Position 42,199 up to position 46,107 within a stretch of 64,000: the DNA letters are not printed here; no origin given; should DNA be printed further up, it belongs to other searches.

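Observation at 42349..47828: Giant fused double-ATPase 'activase' plus HgdB-like partner, translationally coupled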

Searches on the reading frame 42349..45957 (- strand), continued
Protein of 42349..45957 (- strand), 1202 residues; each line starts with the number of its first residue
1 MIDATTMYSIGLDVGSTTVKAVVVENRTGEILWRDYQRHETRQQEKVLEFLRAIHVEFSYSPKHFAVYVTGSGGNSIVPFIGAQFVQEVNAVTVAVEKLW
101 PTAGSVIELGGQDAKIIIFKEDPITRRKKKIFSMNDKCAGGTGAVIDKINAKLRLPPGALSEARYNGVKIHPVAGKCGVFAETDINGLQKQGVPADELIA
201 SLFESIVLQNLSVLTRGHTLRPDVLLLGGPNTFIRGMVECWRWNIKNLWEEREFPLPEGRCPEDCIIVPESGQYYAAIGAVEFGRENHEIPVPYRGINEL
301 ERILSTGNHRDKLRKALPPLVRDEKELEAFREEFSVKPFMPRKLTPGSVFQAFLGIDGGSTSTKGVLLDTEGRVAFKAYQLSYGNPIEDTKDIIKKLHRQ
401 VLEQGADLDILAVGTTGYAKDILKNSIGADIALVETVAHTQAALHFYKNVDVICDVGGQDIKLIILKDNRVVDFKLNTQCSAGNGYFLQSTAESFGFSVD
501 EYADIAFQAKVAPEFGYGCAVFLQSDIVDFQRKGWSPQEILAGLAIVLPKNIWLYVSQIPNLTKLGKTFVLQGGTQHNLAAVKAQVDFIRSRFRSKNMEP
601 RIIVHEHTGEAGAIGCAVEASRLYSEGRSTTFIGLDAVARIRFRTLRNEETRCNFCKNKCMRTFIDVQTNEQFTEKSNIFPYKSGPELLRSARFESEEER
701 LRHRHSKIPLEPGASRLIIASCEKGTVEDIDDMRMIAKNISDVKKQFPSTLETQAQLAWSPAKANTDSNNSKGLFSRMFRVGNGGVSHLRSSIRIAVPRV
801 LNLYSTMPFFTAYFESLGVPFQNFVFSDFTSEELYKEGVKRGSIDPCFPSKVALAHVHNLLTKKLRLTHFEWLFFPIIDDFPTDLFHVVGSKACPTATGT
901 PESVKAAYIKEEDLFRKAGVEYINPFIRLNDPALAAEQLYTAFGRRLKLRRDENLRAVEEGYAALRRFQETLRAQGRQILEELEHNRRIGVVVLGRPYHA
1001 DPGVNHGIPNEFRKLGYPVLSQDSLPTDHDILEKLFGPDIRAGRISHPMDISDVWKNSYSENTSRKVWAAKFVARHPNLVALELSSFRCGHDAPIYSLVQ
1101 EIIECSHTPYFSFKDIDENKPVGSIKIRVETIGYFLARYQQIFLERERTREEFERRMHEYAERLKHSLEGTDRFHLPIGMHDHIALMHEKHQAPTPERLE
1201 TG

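Call 92: search_protein_families(library=ncbifam, proteins=[L091:12383-14470:+, L091:14588-15595:+, L091:11682-11936:+, L090:3784-5532:+, L087:5001-9428:+, L093:6924-8138:+], max_evalue=0.001)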
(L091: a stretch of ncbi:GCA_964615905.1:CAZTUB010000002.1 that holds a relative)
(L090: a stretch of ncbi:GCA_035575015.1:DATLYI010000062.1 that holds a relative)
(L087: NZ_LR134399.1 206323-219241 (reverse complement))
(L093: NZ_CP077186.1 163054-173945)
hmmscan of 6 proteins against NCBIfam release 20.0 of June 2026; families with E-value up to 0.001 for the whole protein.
L091:12383-14470:+ (695 aa): 37 families (the best 25 are shown)
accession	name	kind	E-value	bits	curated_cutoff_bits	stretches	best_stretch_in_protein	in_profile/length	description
NF045702.1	rSAM_GDGT_ether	equivalog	1e-94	317.9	450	1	61-580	2-483/486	tetraether lipid synthase Tes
NF045646.2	rSAM_Se_TrsS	equivalog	1.6e-63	214.8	490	2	93-378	13-296/441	radical SAM (seleno)protein TrsS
NF045703.1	rSAM_Tes_intein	exception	3.7e-47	160.8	1700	1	179-567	611-979/1040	tetraether lipid synthase Tes, intein-containing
TIGR04054.1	rSAM_NirJ1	equivalog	1.2e-21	76.8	650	1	154-357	28-222/387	putative heme d1 biosynthesis radical SAM protein NirJ1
TIGR04055.1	rSAM_NirJ2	equivalog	7.3e-20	71.7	500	1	167-365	5-194/326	putative heme d1 biosynthesis radical SAM protein NirJ2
TIGR04546.1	rSAM_ahbC_deAc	equivalog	8.9e-19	67.5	650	1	162-357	39-225/390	12,18-didecarboxysiroheme deacetylase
TIGR04051.1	rSAM_NirJ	equivalog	2.2e-17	63.1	515.45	1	163-373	3-206/354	heme d1 biosynthesis radical SAM protein NirJ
TIGR04347.1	pseudo_SAM_Halo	equivalog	1e-16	61.2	525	1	156-357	32-224/390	TIGR04347 family pseudo-SAM/SPASM protein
TIGR02666.1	moaA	equivalog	3e-16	59.3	284.05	1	163-357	11-209/336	GTP 3',8-cyclase MoaA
TIGR02668.1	moaA_archaeal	equivalog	1.7e-15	56.8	325.25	1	164-342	12-186/303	GTP 3',8-cyclase MoaA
TIGR04545.1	rSAM_ahbD_hemeb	equivalog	1.8e-15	57.3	500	1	165-365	3-195/339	heme b synthase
NF001199.0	PRK00164.2-1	equivalog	5.2e-15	55.4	231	1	164-372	14-212/308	GTP 3',8-cyclase MoaA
TIGR03962.1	mycofact_rSAM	equivalog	4.3e-14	52.4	265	1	163-361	13-201/339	mycofactocin radical SAM maturase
TIGR04317.1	W_rSAM_matur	equivalog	3e-11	43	380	1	164-354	6-196/349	tungsten cofactor oxidoreductase radical SAM maturase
TIGR04251.1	SCM_rSAM_ScmF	equivalog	3.8e-11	43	400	1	167-345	9-185/353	SynChlorMet cassette radical SAM/SPASM protein ScmF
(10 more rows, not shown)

L091:14588-15595:+ (335 aa): 56 families (the best 25 are shown)
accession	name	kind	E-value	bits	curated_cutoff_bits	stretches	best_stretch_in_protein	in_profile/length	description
TIGR02109.1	PQQ_syn_pqqE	equivalog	1.3e-18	67.1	381.35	1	35-140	14-122/358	pyrroloquinoline quinone biosynthesis protein PqqE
TIGR02666.1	moaA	equivalog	1.5e-18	66.9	284.05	1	37-175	19-171/336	GTP 3',8-cyclase MoaA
TIGR04347.1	pseudo_SAM_Halo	equivalog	5.4e-18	65.4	525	1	25-135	36-148/390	TIGR04347 family pseudo-SAM/SPASM protein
TIGR04051.1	rSAM_NirJ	equivalog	3.8e-17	62.3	515.45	1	35-136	9-113/354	heme d1 biosynthesis radical SAM protein NirJ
TIGR02668.1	moaA_archaeal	equivalog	8.7e-17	61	325.25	1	36-170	18-159/303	GTP 3',8-cyclase MoaA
TIGR04317.1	W_rSAM_matur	equivalog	3.4e-16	59.3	380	1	36-167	12-146/349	tungsten cofactor oxidoreductase radical SAM maturase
TIGR04546.1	rSAM_ahbC_deAc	equivalog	3.8e-16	58.9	650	1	22-136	34-150/390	12,18-didecarboxysiroheme deacetylase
TIGR04054.1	rSAM_NirJ1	equivalog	2.1e-15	56.2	650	1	17-137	26-148/387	putative heme d1 biosynthesis radical SAM protein NirJ1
NF001199.0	PRK00164.2-1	equivalog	2.5e-15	56.4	231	1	36-141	20-128/308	GTP 3',8-cyclase MoaA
TIGR04303.1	GeoRSP_rSAM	equivalog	3e-15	56.6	400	1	37-136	14-113/325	GeoRSP system radical SAM/SPASM protein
NF038283.1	viperin_w_prok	equivalog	3.2e-15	56.1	180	1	36-138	10-121/281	viperin family antiviral radical SAM protein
TIGR04133.1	rSAM_w_lipo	hypoth_equivalog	1.1e-14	54.1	425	1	37-135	33-137/350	TIGR04133 family radical SAM/SPASM protein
TIGR03470.1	HpnH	equivalog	3.6e-14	52.5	225.05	1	23-173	23-176/318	adenosyl-hopene transferase HpnH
TIGR04311.1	rSAM_Geo_metal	subfamily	6e-14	51.9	400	1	36-141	11-122/423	radical SAM/SPASM family putative metalloenzyme maturase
TIGR03961.1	rSAM_PTO1314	hypoth_equivalog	1.7e-13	50.6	306.05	1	12-316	7-316/332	PTO1314 family radical SAM protein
NF045702.1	rSAM_GDGT_ether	equivalog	2.2e-11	43.1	450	1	25-162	83-228/486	tetraether lipid synthase Tes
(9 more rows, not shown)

L091:11682-11936:+ (84 aa): 0 families

L090:3784-5532:+ (582 aa): 26 families (the best 25 are shown)
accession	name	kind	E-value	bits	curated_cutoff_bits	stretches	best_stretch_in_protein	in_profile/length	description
TIGR04013.1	B12_SAM_MJ_1487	hypoth_equivalog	1.2e-25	90.2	251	1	34-203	15-191/382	TIGR04013 family B12-binding domain/radical SAM domain-containing protein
TIGR03471.1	HpnJ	equivalog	2e-24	86.3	577.6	1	166-365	200-402/472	hopanoid biosynthesis associated radical SAM protein HpnJ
TIGR04479.1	bcpD_PhpK_rSAM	subfamily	5.4e-24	84.4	600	1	153-329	231-410/504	PhpK family radical SAM P-methyltransferase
TIGR02026.1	BchE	equivalog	2.4e-23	82.8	481.35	1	165-390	196-425/497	magnesium-protoporphyrin IX monomethyl ester anaerobic oxidative cyclase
NF050148.1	rSAM_ApyD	equivalog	5.1e-23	81.3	750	1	57-428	71-469/645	RiPP biosynthesis radical SAM protein ApyD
NF038361.1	rSAM_Sden_1168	equivalog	8.6e-22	77.4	575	1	167-383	286-506/560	Sden_1168 family B12-binding radical SAM P-methyltransferase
TIGR04367.1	HpnR_B12_rSAM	equivalog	2.8e-19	69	650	1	151-371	175-392/490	hopanoid C-3 methylase HpnR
TIGR04072.2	rSAM_ladder_B12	equivalog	1.5e-17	63.4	360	1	72-356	82-378/443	lipid biosynthesis B12-binding/radical SAM protein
TIGR04014.1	B12_SAM_MJ_0865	equivalog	2.6e-15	56.2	360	1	67-346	45-354/434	methyl-coenzyme M reductase glutamine C-methyltransferase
TIGR04295.1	B12_rSAM_oligo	hypoth_equivalog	3.9e-15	55.5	400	1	164-280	201-314/422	TIGR04295 family B12-binding domain-containing radical SAM protein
NF033070.1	rSAM_AprD4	equivalog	1.1e-12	47.6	500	1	130-382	156-421/456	AprD4 family radical SAM diol-dehydratase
NF033712.0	B12_rSAM_KedN5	subfamily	1.4e-09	36.7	700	1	166-358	198-399/624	KedN5 family methylcobalamin-dependent radical SAM C-methyltransferase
TIGR00089.1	TIGR00089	subfamily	1.6e-08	33.8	251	1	161-346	138-336/429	MiaB/RimO family radical SAM methylthiotransferase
NF040546.1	rSAM_CUAEP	equivalog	2.8e-07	29.6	500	1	34-306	19-319/468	CUAEP/CCAEP-tail radical SAM (seleno)protein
TIGR01212.1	TIGR01212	equivalog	7.8e-07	28.5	180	1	263-380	141-255/302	tRNA modification radical SAM protein MnmL/YtqA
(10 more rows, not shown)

L087:5001-9428:+ (1475 aa): 6 families
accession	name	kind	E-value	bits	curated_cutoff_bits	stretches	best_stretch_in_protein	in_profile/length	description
TIGR00241.1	CoA_E_activ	domain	1.1e-73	247.8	125.4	2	320-573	3-248/248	acyl-CoA dehydratase activase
TIGR03286.1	methan_mark_15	hypoth_equivalog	5.5e-43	147.4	455.75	2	318-575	145-402/404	methanogenesis marker 15 protein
TIGR02259.1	benz_CoA_red_A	equivalog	2.7e-35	122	578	2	379-548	236-401/432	benzoyl-CoA reductase subunit A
TIGR03192.1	benz_CoA_bzdQ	equivalog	2.4e-26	92.9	380.2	2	320-573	35-285/293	benzoyl-CoA reductase, bzd-type, subunit Q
TIGR02261.1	benz_CoA_red_D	equivalog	2.4e-20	72.8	312.85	2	356-548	44-231/262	benzoyl-CoA reductase subunit D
NF009842.0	PRK13317.1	equivalog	1.5e-10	40.9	234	0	320-362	5-44/277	type II pantothenate kinase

L093:6924-8138:+ (404 aa): 0 families
